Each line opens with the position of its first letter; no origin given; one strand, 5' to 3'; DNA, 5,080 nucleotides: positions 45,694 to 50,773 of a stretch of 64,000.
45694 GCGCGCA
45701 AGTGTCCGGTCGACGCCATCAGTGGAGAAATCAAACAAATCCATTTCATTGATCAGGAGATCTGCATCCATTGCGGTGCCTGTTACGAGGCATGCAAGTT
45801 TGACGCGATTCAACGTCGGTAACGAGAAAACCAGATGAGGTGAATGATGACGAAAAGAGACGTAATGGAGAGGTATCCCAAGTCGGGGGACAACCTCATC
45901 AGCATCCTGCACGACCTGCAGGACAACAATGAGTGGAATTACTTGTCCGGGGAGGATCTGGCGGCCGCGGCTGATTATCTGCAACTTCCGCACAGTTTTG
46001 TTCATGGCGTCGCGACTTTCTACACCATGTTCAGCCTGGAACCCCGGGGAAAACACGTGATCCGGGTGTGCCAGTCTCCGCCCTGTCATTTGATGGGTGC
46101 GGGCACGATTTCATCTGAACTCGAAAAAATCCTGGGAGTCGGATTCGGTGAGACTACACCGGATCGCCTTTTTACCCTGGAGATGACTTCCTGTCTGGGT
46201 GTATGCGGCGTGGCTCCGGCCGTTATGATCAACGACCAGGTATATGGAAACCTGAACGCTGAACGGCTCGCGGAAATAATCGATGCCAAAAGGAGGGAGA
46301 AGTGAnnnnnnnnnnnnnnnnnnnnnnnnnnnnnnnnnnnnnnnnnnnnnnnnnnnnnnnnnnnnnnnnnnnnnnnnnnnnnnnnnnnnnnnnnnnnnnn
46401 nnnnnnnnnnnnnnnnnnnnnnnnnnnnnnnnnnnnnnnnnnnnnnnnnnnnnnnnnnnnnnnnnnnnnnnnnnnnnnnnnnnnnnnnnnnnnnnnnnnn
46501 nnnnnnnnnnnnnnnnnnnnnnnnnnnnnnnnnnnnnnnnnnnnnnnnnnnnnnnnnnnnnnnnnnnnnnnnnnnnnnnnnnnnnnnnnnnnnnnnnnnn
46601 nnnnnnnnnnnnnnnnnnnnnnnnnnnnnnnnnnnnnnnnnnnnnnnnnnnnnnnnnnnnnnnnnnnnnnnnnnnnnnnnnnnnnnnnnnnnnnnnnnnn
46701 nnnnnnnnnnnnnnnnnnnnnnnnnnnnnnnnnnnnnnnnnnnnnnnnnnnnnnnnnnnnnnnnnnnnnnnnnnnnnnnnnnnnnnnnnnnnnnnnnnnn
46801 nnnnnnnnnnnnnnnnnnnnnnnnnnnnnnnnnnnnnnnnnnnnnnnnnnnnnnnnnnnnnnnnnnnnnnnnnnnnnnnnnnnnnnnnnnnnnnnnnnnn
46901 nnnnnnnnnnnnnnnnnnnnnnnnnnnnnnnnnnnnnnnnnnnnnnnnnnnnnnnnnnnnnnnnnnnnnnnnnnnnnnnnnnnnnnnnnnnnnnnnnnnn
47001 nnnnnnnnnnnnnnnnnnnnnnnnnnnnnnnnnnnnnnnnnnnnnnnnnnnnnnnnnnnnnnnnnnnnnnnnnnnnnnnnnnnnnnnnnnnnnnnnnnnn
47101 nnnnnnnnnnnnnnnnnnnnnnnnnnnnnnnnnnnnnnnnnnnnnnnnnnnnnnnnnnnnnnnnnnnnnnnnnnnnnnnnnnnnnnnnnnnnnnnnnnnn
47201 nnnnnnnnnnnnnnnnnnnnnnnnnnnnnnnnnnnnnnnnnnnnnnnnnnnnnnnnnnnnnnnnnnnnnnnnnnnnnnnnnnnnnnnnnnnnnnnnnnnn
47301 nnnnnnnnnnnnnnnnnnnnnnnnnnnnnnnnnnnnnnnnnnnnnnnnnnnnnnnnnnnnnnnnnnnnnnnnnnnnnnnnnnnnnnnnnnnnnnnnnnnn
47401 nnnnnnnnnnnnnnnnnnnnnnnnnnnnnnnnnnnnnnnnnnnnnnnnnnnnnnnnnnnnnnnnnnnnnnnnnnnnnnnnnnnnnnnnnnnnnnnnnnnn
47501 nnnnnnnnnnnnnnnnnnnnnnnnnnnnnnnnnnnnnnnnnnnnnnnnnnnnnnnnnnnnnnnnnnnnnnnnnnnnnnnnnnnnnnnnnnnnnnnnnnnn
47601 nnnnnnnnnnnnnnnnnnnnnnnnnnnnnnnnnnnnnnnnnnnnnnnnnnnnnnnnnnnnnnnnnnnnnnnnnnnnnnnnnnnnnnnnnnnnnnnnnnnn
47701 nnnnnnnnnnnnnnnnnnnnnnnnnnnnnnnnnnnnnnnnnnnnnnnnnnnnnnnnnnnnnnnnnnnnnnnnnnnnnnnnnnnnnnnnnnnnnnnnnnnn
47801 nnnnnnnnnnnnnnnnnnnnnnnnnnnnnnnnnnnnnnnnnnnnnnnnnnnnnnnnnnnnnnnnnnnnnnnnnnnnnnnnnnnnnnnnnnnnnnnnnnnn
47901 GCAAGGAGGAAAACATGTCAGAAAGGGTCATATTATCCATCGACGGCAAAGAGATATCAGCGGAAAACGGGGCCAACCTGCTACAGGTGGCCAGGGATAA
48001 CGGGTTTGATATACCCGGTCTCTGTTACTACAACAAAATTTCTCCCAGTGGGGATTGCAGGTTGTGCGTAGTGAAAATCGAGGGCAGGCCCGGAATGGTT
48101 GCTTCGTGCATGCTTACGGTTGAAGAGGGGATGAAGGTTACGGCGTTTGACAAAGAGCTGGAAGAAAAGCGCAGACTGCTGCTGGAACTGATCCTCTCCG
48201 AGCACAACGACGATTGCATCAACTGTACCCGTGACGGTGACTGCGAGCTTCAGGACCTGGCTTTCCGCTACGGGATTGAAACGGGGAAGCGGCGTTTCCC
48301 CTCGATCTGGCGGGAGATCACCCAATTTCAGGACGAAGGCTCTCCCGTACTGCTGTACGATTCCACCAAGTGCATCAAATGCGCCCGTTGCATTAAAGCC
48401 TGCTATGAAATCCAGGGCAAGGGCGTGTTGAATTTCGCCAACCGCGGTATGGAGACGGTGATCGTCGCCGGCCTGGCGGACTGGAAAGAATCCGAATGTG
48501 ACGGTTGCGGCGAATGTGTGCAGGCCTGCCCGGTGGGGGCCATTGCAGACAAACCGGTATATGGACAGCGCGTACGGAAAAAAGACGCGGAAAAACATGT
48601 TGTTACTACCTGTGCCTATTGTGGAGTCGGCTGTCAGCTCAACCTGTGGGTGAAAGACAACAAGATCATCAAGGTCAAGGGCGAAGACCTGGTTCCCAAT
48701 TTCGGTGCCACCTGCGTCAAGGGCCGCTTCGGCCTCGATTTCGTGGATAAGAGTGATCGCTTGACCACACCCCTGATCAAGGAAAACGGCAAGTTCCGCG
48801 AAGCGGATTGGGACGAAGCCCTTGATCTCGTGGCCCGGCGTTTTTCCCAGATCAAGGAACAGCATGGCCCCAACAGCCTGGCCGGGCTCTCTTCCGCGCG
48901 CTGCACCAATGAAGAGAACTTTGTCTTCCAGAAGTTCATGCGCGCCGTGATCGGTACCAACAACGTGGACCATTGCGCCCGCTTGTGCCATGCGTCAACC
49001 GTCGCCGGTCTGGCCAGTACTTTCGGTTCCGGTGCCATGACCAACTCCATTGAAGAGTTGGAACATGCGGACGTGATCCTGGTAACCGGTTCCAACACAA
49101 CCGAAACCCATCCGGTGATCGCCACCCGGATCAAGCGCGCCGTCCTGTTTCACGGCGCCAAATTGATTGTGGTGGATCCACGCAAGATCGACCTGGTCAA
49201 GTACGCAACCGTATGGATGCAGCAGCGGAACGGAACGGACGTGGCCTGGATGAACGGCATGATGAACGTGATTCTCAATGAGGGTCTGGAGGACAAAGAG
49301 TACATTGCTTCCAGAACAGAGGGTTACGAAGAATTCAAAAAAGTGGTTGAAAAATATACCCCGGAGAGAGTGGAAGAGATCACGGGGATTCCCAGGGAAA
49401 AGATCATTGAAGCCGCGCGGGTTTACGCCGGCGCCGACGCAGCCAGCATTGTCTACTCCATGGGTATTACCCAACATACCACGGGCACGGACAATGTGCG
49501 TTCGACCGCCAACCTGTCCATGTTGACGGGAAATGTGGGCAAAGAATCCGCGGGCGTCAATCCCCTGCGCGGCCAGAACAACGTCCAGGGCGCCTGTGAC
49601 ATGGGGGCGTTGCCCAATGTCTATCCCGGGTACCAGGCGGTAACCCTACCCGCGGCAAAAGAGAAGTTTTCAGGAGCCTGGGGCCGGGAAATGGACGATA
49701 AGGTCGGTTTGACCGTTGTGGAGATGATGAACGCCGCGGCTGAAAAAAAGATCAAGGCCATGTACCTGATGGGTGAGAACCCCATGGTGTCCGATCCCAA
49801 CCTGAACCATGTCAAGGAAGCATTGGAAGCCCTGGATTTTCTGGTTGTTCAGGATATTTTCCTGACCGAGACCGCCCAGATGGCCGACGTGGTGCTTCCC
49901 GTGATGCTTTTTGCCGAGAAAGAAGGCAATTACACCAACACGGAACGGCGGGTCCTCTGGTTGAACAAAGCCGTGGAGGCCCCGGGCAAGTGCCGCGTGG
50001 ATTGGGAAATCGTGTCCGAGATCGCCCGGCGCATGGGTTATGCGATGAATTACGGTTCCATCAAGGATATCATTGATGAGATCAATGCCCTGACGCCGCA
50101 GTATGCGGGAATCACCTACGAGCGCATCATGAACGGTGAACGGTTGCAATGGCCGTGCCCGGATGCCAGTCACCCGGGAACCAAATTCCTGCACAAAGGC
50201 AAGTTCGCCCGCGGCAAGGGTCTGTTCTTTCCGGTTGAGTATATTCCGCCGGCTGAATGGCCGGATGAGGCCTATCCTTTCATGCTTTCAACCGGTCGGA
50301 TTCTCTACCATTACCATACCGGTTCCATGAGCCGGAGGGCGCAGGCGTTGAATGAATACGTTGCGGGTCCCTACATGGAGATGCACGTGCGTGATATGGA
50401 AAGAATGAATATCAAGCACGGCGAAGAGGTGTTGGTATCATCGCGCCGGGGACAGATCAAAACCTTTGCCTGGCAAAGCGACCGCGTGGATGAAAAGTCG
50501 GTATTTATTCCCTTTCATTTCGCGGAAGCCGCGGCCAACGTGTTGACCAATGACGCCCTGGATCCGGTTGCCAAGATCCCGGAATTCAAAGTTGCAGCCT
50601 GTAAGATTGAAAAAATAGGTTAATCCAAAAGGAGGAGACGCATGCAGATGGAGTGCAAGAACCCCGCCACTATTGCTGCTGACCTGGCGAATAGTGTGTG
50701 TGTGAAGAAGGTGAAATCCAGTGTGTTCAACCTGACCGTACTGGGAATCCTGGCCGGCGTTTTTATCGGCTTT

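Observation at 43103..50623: Two different NuoE/NuoF modules in series in front of one FdsA-type formate dehydrogenase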

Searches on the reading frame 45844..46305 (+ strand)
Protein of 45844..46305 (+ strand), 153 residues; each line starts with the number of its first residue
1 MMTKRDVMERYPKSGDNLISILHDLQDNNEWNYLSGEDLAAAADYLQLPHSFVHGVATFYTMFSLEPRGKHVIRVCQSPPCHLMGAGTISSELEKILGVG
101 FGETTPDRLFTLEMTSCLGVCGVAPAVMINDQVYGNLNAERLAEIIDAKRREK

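Call 3: search_protein_families(library=pfam, proteins=[window:45844-46305:+])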
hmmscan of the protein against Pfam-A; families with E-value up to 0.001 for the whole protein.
window:45844-46305:+ (153 aa): 1 family
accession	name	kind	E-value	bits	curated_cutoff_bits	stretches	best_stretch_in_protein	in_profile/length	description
PF01257.25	2Fe-2S_thioredx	-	1.3e-47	161.7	24.8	1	6-148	3-143/145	Thioredoxin-like [2Fe-2S] ferredoxin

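Call 4: search_protein_families(library=ncbifam, proteins=[window:45844-46305:+])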
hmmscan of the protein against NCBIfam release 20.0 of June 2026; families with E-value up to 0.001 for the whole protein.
window:45844-46305:+ (153 aa): 9 families
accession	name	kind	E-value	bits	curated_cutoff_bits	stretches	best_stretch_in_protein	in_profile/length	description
NF005722.0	PRK07539.1-2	equivalog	3.9e-41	140.8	141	1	7-149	16-156/157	NADH-quinone oxidoreductase subunit NuoE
TIGR01958.1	nuoE_fam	subfamily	3.9e-39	134.1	142.4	1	7-148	5-146/148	NADH-quinone oxidoreductase subunit NuoE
NF005725.0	PRK07539.1-5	equivalog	1.6e-35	122.4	220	1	5-148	26-170/174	NADH-quinone oxidoreductase subunit NuoE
NF004638.0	PRK05988.1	equivalog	1.8e-34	118.8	198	1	6-150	16-158/159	formate dehydrogenase subunit gamma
NF005747.0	PRK07571.1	equivalog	4.2e-34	117.7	224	1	8-150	29-169/173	bidirectional hydrogenase complex protein HoxE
NF005721.0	PRK07539.1-1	equivalog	1.6e-33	116.2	308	1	4-151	34-179/292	NADH-quinone oxidoreductase subunit NuoE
NF005723.0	PRK07539.1-3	equivalog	9.1e-31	106.9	226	1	20-147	28-154/158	NADH-quinone oxidoreductase subunit NuoE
NF005724.0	PRK07539.1-4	equivalog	4.5e-25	88.9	280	1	6-148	28-171/240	NADH-quinone oxidoreductase subunit NuoE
NF009040.0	PRK12373.1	equivalog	6.6e-20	72.2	514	1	7-148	26-168/400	NADH-quinone oxidoreductase subunit E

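Call 52: search_solved_structures(query=window:45844-46305:+, max_evalue=1e-10)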
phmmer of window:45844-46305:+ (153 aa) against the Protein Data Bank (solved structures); distinct sequences matched with E-value up to 1e-10: 53.
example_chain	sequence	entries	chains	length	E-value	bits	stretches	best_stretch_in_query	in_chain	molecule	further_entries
8a6t_C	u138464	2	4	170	5.3e-35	123.7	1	10-146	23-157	Electron bifurcating hydrogenase subunit HydC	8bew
9mqx_C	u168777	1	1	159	1.1e-33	119.4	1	5-151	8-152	NADH:ubiquinone oxidoreductase 24 kD subunit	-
9n5u_C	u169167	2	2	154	1.8e-32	115.5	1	10-147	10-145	NfnC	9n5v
7t2r_C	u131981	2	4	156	1.4e-31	112.6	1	15-148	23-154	NiFe hydrogenase subunit C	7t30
7p5h_C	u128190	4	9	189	1.7e-30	109.1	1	6-148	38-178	Fe-hydrogenase, subunit gamma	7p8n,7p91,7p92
9he5_A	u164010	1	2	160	5.5e-30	107.4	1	8-146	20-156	NADH-quinone oxidoreductase subunit E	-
9hen_A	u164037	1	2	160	7.7e-30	107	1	8-146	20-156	NADH-quinone oxidoreductase subunit E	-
5xtb_O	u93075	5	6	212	2.6e-29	105.3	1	8-150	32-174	NADH dehydrogenase [ubiquinone] flavoprotein 2, mitochondrial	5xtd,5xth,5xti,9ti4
9cwt_O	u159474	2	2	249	4e-29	104.7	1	8-150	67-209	NADH dehydrogenase [ubiquinone] flavoprotein 2, mitochondrial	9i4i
6q9c_A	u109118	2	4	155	9.3e-29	103.5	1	8-146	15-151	NADH-quinone oxidoreductase subunit E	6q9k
6hl2_A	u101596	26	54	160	1e-28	103.3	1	8-146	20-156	NADH-quinone oxidoreductase subunit E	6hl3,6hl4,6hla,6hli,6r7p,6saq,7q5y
7zd6_2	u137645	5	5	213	1.3e-28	103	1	8-150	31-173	NADH dehydrogenase [ubiquinone] flavoprotein 2, mitochondrial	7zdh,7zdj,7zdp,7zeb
9w2u_E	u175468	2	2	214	1.3e-28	103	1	8-150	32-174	NADH dehydrogenase [ubiquinone] flavoprotein 2, mitochondrial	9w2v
5ldw_E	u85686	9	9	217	1.4e-28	102.9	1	8-150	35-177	NADH dehydrogenase [ubiquinone] flavoprotein 2, mitochondrial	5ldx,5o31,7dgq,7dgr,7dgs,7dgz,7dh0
7v2c_O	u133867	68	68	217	1.4e-28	102.9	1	8-150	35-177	NADH dehydrogenase [ubiquinone] flavoprotein 2, mitochondrial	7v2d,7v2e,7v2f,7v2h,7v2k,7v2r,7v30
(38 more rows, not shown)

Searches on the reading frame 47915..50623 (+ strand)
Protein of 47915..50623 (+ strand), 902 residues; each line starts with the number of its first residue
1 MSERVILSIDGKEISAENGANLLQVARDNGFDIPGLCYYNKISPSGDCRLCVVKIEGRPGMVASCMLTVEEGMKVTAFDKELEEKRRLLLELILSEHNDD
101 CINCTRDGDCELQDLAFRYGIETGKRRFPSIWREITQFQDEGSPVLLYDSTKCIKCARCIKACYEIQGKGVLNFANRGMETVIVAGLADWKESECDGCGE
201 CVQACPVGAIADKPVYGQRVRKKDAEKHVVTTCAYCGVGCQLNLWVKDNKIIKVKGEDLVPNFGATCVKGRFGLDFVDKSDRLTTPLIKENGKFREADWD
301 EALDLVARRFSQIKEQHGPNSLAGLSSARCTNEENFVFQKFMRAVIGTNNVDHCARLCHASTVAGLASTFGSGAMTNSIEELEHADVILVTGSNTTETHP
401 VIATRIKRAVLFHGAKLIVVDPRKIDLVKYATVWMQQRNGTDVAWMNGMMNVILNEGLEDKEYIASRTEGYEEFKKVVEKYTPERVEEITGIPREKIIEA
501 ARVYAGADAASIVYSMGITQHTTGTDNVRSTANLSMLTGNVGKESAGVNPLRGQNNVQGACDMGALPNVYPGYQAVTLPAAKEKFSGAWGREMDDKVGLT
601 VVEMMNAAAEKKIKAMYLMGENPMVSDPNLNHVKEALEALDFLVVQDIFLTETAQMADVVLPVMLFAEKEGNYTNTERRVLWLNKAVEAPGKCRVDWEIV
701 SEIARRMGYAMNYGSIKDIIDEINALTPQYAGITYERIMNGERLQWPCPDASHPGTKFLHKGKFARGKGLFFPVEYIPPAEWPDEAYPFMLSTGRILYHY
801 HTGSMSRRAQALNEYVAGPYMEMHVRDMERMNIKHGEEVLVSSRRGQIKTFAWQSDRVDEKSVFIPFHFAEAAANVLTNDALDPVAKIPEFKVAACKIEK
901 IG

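Call 3: search_protein_families(library=pfam, proteins=[window:47915-50623:+])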
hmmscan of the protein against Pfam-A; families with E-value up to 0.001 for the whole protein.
window:47915-50623:+ (902 aa): 13 families
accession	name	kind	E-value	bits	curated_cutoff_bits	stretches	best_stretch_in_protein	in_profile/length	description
PF00384.28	Molybdopterin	-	1.2e-90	304.6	24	1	282-705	1-352/353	Molybdopterin oxidoreductase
PF01568.27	Molydop_binding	-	2e-29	102.3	26.8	1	789-894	1-109/110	Molydopterin dinucleotide binding domain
PF13510.11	Fer2_4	-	4.9e-19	68.6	22.8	1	3-76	2-78/82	2Fe-2S iron-sulfur cluster binding domain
PF04879.21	Molybdop_Fe4S4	-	6e-16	58.6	22.7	1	227-278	2-54/55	Molybdopterin oxidoreductase Fe4S4 domain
PF10588.14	NADH-G_4Fe-4S_3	-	1.3e-15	57.1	27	1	86-123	1-38/40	NADH-ubiquinone oxidoreductase-G iron-sulfur binding region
PF22117.2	Fer4_Nqo3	-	2.4e-08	34.5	27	1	144-210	2-66/67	NADH-quinone oxidoreductase subunit 3, ferredoxin-like domain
PF12838.12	Fer4_7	-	1.3e-07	32.4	27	1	152-209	1-52/52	4Fe-4S dicluster domain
PF12837.12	Fer4_6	-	7.6e-07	29.2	25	1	189-210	3-24/24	4Fe-4S binding domain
PF00037.32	Fer4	-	8.1e-07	29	21.1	1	190-210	3-23/24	4Fe-4S binding domain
PF14697.11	Fer4_21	-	1.7e-06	28.5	35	1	149-210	4-57/59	4Fe-4S dicluster domain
PF13187.11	Fer4_9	-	1.1e-05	25.7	27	1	152-210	1-52/52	4Fe-4S dicluster domain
PF13237.11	Fer4_10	-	1.7e-05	25.1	25.5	1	148-206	4-53/53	4Fe-4S dicluster domain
PF13183.11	Fer4_8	-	6.3e-05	23.9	27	1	151-208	3-67/68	4Fe-4S dicluster domain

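Call 4: search_protein_families(library=ncbifam, proteins=[window:47915-50623:+])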
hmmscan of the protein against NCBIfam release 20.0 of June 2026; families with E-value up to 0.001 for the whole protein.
window:47915-50623:+ (902 aa): 40 families (the best 25 are shown)
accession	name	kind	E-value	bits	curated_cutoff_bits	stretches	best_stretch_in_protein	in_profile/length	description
TIGR01591.1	Fdh-alpha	equivalog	3.5e-270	897.8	666.25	1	231-898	1-672/672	formate dehydrogenase subunit alpha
NF047855.1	AssmNtatRedNasC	equivalog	3.2e-167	557.9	1100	1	218-899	10-707/708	assimilatory nitrate reductase catalytic subunit NasC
TIGR01973.1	NuoG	equivalog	4.6e-108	362.6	470.05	1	8-702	2-605/606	NADH-quinone oxidoreductase subunit NuoG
NF010055.0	PRK13532.1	equivalog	1.1e-101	341.5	904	3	224-467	38-290/830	nitrate reductase catalytic subunit NapA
TIGR01706.1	NAPA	equivalog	1.3e-98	331.4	930.55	3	227-467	41-290/830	periplasmic nitrate reductase subunit alpha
NF041323.1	Nitr_red_NasA_Halo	equivalog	7.6e-98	328.8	1000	1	236-898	3-672/673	assimilatory nitrate reductase NasA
TIGR01701.1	Fdhalpha-like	subfamily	4.1e-93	312.9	582.15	1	278-898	95-741/744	FdhF/YdeP family oxidoreductase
NF005895.0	PRK07860.1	equivalog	1.6e-92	310.9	802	1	2-729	15-680/811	NADH-quinone oxidoreductase subunit G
TIGR01553.1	formate-DH-alph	equivalog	1.7e-92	310.8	814.2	4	226-470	42-306/1009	formate dehydrogenase-N subunit alpha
NF041513.1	formate_DH_Act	exception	7.7e-89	298.8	1400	4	218-468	32-295/1067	formate dehydrogenase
NF012032.0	PRK15488.1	equivalog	4.2e-62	210.2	694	1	205-713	24-533/759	thiosulfate reductase PhsA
NF040763.1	FeFe_hydrog_A6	exception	2.3e-60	204.6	765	1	6-234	2-230/571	NADH-dependent [FeFe] hydrogenase, group A6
TIGR02166.1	dmsA_ynfE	subfamily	8.8e-58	196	777.7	1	211-717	27-567/794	DMSO/selenate family reductase complex A subunit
NF005745.0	PRK07569.1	equivalog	1.5e-54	184.9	333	1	6-225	5-223/238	bidirectional hydrogenase complex protein HoxU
NF006305.0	PRK08493.1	equivalog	1.8e-48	165.3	591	1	6-487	3-472/819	NADH-quinone oxidoreductase subunit G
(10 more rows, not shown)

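Call 60: search_solved_structures(query=window:47915-50623:+, max_evalue=1e-60, show_alignments=1)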
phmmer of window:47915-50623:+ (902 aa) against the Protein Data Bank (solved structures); distinct sequences matched with E-value up to 1e-60: 35.
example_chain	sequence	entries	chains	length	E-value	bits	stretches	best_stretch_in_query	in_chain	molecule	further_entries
9t1s_L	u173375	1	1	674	2.3e-229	767.1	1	229-901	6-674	formate dehydrogenase (coenzyme F420)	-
7qv7_S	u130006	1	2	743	1.5e-221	741.2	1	225-901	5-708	Hydrogen dependent carbon dioxide reductase subunit FdhF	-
6tg9_A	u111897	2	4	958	1.8e-221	740.9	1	5-898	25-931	Formate dehydrogenase subunit alpha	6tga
9wxb_B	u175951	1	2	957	1.5e-220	737.9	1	5-898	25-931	Formate dehydrogenase alpha subunit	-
7vw6_A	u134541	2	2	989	3.1e-218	730.2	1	6-898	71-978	Formate dehydrogenase | Tungsten-containing formate dehydrogenase alpha subunit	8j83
7e5z_A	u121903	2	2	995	3.2e-218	730.2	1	6-898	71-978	Formate dehydrogenase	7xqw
7bkb_D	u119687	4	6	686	1.4e-202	678.5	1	224-902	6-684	Formate dehydrogenase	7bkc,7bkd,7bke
8rqz_C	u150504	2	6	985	1.4e-198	665.2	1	224-899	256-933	Probable oxidoreductase YjgC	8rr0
9gzq_A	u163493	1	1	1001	1.5e-198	665.1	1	224-899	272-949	Probable oxidoreductase YjgC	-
1aa6_A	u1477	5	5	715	1.6e-186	625.3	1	227-901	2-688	FORMATE DEHYDROGENASE H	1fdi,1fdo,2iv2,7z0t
2jio_A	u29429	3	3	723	1.4e-112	380.6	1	226-758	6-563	PERIPLASMIC NITRATE REDUCTASE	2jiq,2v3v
2jim_A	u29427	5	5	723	2.6e-112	379.7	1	226-758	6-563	PERIPLASMIC NITRATE REDUCTASE | PROTEIN (PERIPLASMIC NITRATE REDUCTASE)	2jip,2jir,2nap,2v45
3ml1_A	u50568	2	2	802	1.7e-88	301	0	231-468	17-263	Periplasmic nitrate reductase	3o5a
2nya_A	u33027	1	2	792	2e-85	290.8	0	464-706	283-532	Periplasmic nitrate reductase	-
9bov_A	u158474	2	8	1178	5.9e-82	279.3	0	105-565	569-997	Molybdopterin oxidoreductase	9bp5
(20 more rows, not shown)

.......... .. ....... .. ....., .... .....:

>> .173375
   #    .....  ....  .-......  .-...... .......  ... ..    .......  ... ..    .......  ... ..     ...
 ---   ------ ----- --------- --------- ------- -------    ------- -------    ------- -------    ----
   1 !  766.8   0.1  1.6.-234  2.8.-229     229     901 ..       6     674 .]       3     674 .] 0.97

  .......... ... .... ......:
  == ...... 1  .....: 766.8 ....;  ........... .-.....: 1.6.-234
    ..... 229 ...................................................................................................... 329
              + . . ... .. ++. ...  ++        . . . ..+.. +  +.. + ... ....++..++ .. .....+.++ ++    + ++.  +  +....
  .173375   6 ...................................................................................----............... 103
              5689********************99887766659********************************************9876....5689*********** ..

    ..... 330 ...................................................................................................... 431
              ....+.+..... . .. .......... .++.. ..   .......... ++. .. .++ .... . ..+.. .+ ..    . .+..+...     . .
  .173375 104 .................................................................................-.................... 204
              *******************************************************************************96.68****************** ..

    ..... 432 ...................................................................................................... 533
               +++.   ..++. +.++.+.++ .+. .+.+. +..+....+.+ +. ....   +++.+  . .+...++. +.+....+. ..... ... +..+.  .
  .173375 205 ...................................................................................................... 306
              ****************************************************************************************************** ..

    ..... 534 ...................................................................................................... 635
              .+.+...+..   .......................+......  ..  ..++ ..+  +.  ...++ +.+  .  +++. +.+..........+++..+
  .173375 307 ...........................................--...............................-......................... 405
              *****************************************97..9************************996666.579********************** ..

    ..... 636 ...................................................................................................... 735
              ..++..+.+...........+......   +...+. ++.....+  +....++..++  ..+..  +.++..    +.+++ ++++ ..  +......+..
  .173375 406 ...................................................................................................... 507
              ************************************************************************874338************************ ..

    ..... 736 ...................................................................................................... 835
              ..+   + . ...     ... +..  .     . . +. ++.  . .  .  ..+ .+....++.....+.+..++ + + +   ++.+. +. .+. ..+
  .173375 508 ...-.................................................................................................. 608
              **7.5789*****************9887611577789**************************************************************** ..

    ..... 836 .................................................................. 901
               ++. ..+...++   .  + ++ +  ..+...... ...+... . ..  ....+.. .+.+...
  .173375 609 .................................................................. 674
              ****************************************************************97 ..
